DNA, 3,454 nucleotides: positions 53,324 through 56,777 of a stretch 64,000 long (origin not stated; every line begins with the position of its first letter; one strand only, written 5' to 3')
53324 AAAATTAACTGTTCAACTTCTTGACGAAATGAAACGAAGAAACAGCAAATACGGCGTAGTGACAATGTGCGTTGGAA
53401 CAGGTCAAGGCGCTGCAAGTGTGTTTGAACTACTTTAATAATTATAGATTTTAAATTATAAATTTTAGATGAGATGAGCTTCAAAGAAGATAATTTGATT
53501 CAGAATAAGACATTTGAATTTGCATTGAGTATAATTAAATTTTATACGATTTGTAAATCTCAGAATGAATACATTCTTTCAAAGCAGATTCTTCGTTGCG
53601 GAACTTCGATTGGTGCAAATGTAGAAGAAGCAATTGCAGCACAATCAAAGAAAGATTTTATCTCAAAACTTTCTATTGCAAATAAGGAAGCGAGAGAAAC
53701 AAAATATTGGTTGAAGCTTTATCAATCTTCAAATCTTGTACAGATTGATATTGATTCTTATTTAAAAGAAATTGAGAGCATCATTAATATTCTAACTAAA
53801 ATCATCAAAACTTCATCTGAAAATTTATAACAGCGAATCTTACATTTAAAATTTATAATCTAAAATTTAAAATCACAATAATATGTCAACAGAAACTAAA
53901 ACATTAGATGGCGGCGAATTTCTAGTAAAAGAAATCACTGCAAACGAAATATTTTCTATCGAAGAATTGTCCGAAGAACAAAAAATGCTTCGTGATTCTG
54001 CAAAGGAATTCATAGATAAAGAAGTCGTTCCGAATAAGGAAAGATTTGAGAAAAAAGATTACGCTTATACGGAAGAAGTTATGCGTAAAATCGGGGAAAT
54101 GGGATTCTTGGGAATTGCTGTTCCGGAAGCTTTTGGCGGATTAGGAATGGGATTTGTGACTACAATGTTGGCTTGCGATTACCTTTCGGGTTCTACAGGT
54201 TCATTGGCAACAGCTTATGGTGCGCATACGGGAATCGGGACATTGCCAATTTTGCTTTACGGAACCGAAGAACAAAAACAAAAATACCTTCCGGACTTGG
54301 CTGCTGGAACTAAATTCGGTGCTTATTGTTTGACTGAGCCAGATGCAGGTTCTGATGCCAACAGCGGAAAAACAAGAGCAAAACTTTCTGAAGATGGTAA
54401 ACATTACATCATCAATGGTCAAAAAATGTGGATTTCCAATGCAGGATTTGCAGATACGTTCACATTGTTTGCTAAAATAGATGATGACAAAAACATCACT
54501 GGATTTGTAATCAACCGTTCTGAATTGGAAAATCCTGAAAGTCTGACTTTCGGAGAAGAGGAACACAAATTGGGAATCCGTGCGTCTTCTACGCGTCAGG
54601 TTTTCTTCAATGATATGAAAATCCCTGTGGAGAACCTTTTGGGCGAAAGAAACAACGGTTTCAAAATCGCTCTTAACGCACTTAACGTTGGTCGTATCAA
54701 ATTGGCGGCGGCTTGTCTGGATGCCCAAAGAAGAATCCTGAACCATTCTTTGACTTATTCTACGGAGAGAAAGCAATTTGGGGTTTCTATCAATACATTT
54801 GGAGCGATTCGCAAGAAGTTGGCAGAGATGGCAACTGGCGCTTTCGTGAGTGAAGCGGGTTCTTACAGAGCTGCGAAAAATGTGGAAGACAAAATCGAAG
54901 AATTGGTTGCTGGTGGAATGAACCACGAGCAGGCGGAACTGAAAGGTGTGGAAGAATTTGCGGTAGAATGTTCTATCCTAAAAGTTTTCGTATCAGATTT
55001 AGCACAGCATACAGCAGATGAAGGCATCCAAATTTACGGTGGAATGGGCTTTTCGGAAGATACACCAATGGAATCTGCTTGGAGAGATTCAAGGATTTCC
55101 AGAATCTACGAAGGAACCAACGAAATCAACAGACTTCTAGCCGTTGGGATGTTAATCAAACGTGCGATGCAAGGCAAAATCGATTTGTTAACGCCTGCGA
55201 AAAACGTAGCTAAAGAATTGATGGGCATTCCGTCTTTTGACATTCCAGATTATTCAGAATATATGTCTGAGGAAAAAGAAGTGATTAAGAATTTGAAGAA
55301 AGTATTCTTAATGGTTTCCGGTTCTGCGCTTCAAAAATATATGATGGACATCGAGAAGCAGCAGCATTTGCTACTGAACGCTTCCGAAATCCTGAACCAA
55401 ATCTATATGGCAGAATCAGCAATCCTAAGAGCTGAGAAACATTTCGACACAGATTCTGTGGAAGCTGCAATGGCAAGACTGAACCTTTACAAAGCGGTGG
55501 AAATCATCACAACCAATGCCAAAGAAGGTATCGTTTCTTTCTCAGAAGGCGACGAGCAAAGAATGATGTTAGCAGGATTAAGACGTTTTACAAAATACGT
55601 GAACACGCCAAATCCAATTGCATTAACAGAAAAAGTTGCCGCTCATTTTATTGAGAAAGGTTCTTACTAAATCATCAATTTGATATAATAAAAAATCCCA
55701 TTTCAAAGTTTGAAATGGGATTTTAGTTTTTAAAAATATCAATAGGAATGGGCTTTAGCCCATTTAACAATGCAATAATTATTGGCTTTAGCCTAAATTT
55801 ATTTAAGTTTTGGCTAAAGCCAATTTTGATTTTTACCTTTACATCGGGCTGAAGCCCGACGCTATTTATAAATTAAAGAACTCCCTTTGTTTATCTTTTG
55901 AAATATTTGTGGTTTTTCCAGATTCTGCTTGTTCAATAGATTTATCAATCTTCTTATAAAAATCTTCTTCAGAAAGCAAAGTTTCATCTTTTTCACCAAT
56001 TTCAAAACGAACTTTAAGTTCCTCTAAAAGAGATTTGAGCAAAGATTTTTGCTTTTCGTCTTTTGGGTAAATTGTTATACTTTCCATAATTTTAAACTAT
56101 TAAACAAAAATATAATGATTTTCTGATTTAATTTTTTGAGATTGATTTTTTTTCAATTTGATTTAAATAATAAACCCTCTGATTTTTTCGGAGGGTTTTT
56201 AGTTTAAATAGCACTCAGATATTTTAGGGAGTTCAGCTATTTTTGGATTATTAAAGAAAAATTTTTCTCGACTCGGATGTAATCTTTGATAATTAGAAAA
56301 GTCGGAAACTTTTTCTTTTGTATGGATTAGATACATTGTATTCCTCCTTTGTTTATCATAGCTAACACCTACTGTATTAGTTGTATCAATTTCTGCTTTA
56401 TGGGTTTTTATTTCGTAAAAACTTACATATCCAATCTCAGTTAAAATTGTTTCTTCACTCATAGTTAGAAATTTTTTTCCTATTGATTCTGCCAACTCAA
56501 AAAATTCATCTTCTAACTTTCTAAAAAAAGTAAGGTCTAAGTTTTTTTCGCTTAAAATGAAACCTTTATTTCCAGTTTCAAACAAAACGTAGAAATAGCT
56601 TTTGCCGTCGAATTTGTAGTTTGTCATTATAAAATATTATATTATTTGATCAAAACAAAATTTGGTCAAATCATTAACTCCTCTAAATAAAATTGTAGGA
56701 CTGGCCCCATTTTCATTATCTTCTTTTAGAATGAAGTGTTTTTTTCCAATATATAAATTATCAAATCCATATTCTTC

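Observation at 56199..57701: AT-rich three-gene operon whose middle protein looks like a fused HicB antitoxin domain plus HicA-like toxin domain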

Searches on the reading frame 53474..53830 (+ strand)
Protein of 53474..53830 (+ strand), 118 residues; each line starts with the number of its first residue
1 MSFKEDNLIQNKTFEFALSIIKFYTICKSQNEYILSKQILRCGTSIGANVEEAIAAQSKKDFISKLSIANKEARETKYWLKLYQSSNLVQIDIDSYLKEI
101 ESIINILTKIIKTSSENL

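Call 7: search_protein_families(library=pfam, proteins=[window:53474-53830:+], max_evalue=1)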
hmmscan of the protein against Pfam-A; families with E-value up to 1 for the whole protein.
window:53474-53830:+ (118 aa): 1 family
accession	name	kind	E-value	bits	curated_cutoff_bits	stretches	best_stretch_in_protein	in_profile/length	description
PF05635.17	23S_rRNA_IVP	-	6.6e-24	84.6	33.8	1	5-108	1-105/106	23S rRNA-intervening sequence protein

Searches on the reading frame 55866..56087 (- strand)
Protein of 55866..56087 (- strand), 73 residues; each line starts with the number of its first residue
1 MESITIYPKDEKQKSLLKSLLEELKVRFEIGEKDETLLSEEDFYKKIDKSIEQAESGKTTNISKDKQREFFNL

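Call 7: search_protein_families(library=pfam, proteins=[window:55866-56087:-], max_evalue=1)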
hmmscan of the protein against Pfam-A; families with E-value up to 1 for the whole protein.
window:55866-56087:- (73 aa): 3 families
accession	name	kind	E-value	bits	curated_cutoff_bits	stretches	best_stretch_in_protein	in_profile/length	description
PF10884.14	DUF2683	-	2e-09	38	27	1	1-66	1-63/66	Protein of unknown function (DUF2683)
PF02486.25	Rep_trans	-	0.057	13.5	29.6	1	4-50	69-122/201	Replication initiation factor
PF16524.11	RisS_PPD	-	0.089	13.6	27.5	1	7-65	21-80/107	Periplasmic domain of Sensor histidine kinase RisS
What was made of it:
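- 55866..56087 (-): DUF2683 gene (73 aa), an antitoxin-like gene that has lost its ParE/YoeB-family toxin partner here. Pfam DUF2683 E 2e-9 (call 7).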

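Call 8: search_protein_families(library=ncbifam, proteins=[window:55866-56087:-], max_evalue=1)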
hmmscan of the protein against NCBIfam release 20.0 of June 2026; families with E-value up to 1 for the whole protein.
window:55866-56087:- (73 aa): 0 families

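Call 9: search_protein_families(library=padloc, proteins=[window:55866-56087:-], max_evalue=1)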
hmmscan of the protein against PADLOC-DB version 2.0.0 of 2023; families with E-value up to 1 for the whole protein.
window:55866-56087:- (73 aa): 0 families

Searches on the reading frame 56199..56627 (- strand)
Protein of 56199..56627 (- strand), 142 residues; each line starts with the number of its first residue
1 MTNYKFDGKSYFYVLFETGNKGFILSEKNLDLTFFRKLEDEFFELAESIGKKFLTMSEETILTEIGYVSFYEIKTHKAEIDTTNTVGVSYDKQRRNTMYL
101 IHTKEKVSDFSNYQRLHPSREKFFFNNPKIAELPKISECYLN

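Call 7: search_protein_families(library=pfam, proteins=[window:56199-56627:-], max_evalue=1)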
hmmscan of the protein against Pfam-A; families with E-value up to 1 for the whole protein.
window:56199-56627:- (142 aa): 0 families

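Call 8: search_protein_families(library=ncbifam, proteins=[window:56199-56627:-], max_evalue=1)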
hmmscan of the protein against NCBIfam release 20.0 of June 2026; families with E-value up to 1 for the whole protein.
window:56199-56627:- (142 aa): 0 families

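Call 9: search_protein_families(library=padloc, proteins=[window:56199-56627:-], max_evalue=1)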
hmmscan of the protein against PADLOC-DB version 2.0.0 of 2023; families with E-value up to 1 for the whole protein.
window:56199-56627:- (142 aa): 0 families

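Call 19: find_homologous_proteins(query=window:56199-56627:-, max_evalue=0.01)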
Query window:56199-56627:- (142 aa): 16 proteins with E <= 0.01 among 26 candidates.
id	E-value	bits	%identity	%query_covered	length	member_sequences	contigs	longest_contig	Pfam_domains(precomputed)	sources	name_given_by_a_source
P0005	6.6e-83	293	94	100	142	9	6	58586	-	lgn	-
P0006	4.7e-78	278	90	100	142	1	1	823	-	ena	-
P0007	1.4e-77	276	89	100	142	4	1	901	-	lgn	-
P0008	3.4e-77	275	89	100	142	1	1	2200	-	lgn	-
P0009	3.5e-77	275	89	100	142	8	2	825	-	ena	-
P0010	3.6e-77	275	89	100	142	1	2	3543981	-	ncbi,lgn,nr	ncbi:hypothetical protein HER18_04045 [Chryseobacterium sp. NEB161]|nr:hypothetical protein HER18_04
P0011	7.5e-77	274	89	100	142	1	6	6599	-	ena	-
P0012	2.1e-76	272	87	100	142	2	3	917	-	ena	-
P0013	7.4e-76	271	89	100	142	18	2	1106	-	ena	-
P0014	7.3e-72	258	84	100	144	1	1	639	-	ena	-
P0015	2.0e-71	256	83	100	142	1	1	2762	-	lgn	-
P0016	2.5e-69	249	82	100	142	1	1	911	-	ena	-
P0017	3.0e-68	246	81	100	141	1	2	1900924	-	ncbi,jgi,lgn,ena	-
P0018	1.4e-66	241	84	100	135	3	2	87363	-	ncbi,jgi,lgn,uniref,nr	ncbi:hypothetical protein [Epilithonimonas hominis]|uniref:hypothetical protein n=1 Tax=Epilithonimo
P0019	5.7e-65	235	78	100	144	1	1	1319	-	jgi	-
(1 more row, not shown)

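Call 20: find_encoding_contigs(protein=P0010, flank=6000, max_places=3)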
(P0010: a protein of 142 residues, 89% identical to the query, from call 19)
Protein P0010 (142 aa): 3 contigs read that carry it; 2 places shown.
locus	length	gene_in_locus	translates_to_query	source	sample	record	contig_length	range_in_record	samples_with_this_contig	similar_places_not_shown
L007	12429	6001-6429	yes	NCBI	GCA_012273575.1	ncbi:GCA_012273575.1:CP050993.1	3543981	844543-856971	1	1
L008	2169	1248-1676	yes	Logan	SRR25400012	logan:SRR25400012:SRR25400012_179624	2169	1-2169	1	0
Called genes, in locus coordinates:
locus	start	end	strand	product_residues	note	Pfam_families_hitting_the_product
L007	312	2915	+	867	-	PF01411:tRNA-synt_2c, PF07973:tRNA_SAD, PF02272:DHHA1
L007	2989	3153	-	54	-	-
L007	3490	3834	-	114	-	PF08888:HopJ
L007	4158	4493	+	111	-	PF05973:Gp49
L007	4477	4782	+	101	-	PF13560:HTH_31 (weak), PF12844:HTH_19, PF01381:HTH_3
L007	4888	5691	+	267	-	-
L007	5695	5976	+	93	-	PF20600:ExoX-like_C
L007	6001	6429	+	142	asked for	-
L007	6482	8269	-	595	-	PF02771:Acyl-CoA_dh_N, PF02770:Acyl-CoA_dh_M, PF00441:Acyl-CoA_dh_1, PF08028:Acyl-CoA_dh_2, PF22924:ACOX_C_alpha1, PF21263:Acyl-CoA-dh_C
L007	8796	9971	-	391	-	PF00108:Thiolase_N, PF02803:Thiolase_C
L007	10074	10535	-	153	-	PF01797:Y1_Tnp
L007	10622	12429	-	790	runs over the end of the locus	PF02737:3HCDH_N, PF00725:3HCDH, PF00378:ECH_1, PF16113:ECH_2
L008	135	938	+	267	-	-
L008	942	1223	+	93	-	PF20600:ExoX-like_C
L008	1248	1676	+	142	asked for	-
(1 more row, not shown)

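Call 21: find_encoding_contigs(protein=P0017, flank=6000, max_places=3)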
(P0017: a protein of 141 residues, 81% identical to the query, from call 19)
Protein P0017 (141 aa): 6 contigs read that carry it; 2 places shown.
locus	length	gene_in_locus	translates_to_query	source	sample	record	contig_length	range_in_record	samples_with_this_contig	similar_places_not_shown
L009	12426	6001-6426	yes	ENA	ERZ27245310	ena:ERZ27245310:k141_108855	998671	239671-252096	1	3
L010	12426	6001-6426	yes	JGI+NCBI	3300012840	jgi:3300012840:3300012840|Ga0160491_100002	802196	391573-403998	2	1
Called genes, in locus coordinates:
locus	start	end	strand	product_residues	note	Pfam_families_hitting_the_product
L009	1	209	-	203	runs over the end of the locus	PF00117:GATase, PF07722:Peptidase_C26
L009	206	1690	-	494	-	PF04715:, PF00425:Chorismate_bind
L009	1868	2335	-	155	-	PF03061:4HBT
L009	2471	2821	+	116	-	PF03960:ArsC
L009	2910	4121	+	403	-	PF05559:DUF763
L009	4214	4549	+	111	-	PF05973:Gp49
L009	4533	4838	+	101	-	PF13560:HTH_31 (weak), PF12844:HTH_19, PF01381:HTH_3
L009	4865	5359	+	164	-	-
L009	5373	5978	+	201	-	-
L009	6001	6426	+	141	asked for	-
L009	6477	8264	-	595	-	PF02771:Acyl-CoA_dh_N, PF02770:Acyl-CoA_dh_M, PF00441:Acyl-CoA_dh_1, PF08028:Acyl-CoA_dh_2, PF22924:ACOX_C_alpha1 (weak), PF21263:Acyl-CoA-dh_C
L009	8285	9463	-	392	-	PF00108:Thiolase_N, PF02803:Thiolase_C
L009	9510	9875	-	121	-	PF05635:23S_rRNA_IVP, PF22296:bAvd (weak)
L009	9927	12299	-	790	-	PF02737:3HCDH_N, PF00725:3HCDH, PF00378:ECH_1, PF16113:ECH_2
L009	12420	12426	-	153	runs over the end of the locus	PF22381:Staph_reg_Sar_Rot, PF01047:MarR, PF13463:HTH_27 (weak)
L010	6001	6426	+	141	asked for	-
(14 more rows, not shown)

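Call 22: find_encoding_contigs(protein=P0011, flank=6000, max_places=3)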
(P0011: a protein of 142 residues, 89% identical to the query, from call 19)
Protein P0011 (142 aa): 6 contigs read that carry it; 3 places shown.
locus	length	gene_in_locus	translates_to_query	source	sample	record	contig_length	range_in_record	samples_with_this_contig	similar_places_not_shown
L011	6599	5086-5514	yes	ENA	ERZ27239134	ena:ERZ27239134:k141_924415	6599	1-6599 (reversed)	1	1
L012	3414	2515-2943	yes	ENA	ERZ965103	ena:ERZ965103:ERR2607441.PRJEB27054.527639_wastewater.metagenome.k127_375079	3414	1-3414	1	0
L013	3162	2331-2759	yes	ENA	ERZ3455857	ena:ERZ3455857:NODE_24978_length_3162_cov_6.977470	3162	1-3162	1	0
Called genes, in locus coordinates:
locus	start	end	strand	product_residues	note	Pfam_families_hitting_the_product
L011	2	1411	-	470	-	?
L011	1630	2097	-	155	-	PF03061:4HBT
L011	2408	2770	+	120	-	PF03960:ArsC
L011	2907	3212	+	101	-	PF13560:HTH_31 (weak), PF12844:HTH_19, PF01381:HTH_3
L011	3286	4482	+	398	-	-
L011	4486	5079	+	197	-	PF20600:ExoX-like_C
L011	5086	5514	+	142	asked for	-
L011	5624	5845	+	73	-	PF10884:DUF2683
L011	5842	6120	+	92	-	PF05016:ParE_toxin, PF06769:YoeB_toxin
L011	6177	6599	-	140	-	?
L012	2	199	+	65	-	?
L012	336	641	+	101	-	PF13560:HTH_31 (weak), PF12844:HTH_19, PF01381:HTH_3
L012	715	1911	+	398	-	-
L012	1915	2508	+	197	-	PF20600:ExoX-like_C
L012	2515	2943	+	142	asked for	-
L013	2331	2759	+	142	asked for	-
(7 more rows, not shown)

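Call 37: search_protein_families(library=phrogs, proteins=[window:56199-56627:-, L009:4865-5359:+, L009:5373-5978:+, L007:4888-5691:+, L007:5695-5976:+, L011:3286-4482:+, L011:4486-5079:+], max_evalue=0.1)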
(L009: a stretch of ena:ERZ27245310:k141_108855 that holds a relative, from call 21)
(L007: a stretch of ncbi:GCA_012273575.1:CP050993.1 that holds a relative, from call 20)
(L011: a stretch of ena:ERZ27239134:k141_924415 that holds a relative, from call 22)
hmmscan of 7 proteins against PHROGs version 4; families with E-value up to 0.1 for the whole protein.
window:56199-56627:- (142 aa): 0 families

L009:4865-5359:+ (164 aa): 2 families
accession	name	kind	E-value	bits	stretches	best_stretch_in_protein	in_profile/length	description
phrog_4852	-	unknown function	0.014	16.1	1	17-77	15-70/194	-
phrog_23701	-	unknown function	0.023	15.6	1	71-124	9-62/80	-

L009:5373-5978:+ (201 aa): 1 family
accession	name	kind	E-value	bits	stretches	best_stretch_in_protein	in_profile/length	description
phrog_15656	-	unknown function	0.054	13.8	1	89-194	13-119/231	-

L007:4888-5691:+ (267 aa): 0 families

L007:5695-5976:+ (93 aa): 1 family
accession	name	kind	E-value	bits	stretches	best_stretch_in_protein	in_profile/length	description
phrog_3628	-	unknown function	0.037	14.2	1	9-48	103-138/257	-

L011:3286-4482:+ (398 aa): 0 families

L011:4486-5079:+ (197 aa): 2 families
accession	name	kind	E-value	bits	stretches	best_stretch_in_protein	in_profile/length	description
phrog_25666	-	unknown function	0.0052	17.1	1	53-164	139-254/297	-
phrog_11046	-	transcription regulation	0.053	14.4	0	99-136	33-70/94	transcriptional regulator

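Call 38: search_protein_families(library=pfam, proteins=[L009:4865-5359:+, L009:5373-5978:+, L007:4888-5691:+, L007:5695-5976:+, L011:3286-4482:+, L011:4486-5079:+], max_evalue=0.1)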
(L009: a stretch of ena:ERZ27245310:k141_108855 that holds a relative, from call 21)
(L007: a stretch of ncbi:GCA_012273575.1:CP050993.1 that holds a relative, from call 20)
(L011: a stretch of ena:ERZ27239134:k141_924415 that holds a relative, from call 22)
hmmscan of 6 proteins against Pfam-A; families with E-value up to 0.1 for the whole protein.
L009:4865-5359:+ (164 aa): 1 family
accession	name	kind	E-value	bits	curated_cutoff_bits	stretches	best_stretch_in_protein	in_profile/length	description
PF25398.1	CUX1_N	-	0.038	14.4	27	1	113-146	51-84/116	CUX1-like, N-terminal tRNA-binding arm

L009:5373-5978:+ (201 aa): 0 families

L007:4888-5691:+ (267 aa): 1 family
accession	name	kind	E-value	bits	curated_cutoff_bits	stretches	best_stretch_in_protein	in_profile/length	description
PF16152.10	DUF4860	-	0.0059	17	25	1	153-207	37-90/98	Domain of unknown function (DUF4860)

L007:5695-5976:+ (93 aa): 3 families
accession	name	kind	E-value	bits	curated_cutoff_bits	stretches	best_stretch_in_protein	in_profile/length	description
PF20600.3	ExoX-like_C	-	9.6e-09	34.9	26.5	1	9-35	1-27/30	Exodeoxyribonuclease X-like C-terminal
PF12843.12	QSregVF_b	-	0.036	14.4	22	1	5-23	9-27/66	Putative quorum-sensing-regulated virulence factor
PF11631.14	DUF3255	-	0.053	13.9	25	1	1-75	50-123/123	Protein of unknown function (DUF3255)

L011:3286-4482:+ (398 aa): 0 families

L011:4486-5079:+ (197 aa): 2 families
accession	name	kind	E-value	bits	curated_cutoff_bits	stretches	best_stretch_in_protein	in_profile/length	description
PF20600.3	ExoX-like_C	-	1.1e-08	34.7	26.5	1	9-35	1-27/30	Exodeoxyribonuclease X-like C-terminal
PF12843.12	QSregVF_b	-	0.08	13.3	22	0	5-22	9-26/66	Putative quorum-sensing-regulated virulence factor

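Call 64: search_dna_similar(query=window:56199-56627:-, collection=phages, mode=protein, max_evalue=0.01, max_rows=10)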
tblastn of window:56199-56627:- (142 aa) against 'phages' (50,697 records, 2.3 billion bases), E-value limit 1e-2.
No match.

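Call 66: find_related_loci(query=window:56199-56627:-, collection=viral_contigs, flank=5000)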
Query window:56199-56627:- (142 aa) in viral_contigs; peptide patterns used: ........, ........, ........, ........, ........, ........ (x = any residue, [..] = any of these).
19 stretches matched a pattern, but none encodes a relative of the query by tblastn (E <= 1e-3).

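Call 83: search_solved_structures(query=A7, max_evalue=10)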
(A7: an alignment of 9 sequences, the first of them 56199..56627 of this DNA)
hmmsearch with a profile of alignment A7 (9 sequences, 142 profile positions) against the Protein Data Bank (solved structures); distinct sequences matched with E-value up to 10: 2.
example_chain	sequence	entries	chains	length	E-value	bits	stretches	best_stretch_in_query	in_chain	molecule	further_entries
3s9j_A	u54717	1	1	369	0.14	15.6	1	3-39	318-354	Member of DUF4221 family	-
8vzo_B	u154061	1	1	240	1.4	12.3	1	67-128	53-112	Fab FLV23 heavy chain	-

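Call 85: search_protein_families(library=pfam, proteins=[P0019], max_evalue=10)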
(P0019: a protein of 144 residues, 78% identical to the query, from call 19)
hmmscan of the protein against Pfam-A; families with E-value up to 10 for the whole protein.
P0019 (144 aa): 0 families
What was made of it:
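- C has no similarity to any toxin family (calls 7-9, 83, 85).
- Tried and rejected: Pfam, NCBIfam, PADLOC and PHROGs on A and C gave nothing (calls 7-9, 37, 85).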

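Call 86: find_related_loci(query=A7, collection=metagenome_contigs, flank=4000)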
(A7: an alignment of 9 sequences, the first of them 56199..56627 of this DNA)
Query A7 (142 aa) in metagenome_contigs; peptide patterns used: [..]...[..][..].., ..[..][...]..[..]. (x = any residue, [..] = any of these).
408 stretches matched a pattern; 2 encode a relative of the query (tblastn E <= 1e-3); 2 distinct loci.
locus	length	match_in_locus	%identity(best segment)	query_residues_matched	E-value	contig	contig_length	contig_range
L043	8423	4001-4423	81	1-142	2e-76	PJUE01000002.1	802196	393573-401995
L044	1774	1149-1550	46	1-129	2e-32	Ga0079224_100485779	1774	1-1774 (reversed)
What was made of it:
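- Tried and rejected: The metagenome scan for C returned just two loci (call 86).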
